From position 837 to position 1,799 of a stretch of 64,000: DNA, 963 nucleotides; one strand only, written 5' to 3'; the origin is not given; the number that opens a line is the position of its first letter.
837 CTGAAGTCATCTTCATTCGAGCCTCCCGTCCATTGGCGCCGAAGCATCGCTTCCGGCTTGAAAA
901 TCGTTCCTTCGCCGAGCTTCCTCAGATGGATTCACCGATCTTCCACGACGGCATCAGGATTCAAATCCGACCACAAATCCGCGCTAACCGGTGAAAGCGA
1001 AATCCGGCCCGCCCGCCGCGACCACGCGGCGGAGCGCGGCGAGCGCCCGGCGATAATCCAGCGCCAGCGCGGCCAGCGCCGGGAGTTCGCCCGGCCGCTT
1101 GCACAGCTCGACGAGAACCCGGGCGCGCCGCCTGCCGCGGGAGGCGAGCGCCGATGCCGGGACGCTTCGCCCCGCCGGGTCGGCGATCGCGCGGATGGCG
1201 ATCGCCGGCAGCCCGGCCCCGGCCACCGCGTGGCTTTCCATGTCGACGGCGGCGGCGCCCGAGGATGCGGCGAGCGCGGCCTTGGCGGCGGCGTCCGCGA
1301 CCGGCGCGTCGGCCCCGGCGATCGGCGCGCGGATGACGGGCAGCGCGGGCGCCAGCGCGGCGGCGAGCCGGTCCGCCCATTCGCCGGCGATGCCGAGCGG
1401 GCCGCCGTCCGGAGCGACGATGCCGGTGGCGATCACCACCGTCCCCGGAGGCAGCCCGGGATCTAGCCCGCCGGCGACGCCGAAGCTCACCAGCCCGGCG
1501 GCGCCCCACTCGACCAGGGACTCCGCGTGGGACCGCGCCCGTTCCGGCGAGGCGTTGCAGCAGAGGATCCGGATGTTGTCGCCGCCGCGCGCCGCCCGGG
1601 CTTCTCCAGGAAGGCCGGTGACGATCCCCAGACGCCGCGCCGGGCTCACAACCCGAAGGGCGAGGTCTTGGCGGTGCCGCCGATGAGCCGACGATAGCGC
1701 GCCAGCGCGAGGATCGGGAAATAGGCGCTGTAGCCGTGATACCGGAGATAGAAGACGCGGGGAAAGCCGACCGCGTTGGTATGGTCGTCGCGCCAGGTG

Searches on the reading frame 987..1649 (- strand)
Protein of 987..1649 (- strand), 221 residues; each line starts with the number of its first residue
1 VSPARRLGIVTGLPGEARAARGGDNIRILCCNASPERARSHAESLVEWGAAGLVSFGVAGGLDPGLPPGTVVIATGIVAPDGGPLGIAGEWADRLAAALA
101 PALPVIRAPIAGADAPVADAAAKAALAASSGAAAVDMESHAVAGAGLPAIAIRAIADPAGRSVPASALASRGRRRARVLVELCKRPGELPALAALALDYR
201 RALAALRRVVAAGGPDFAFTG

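Call 55: search_protein_families(library=pfam, proteins=[window:987-1649:-], max_evalue=0.001)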
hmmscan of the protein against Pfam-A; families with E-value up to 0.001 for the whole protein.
window:987-1649:- (221 aa): 1 family
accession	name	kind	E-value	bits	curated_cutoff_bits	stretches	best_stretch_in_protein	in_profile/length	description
PF01048.26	PNP_UDP_1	-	9.6e-16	58.3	25.1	1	23-163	41-204/233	Phosphorylase superfamily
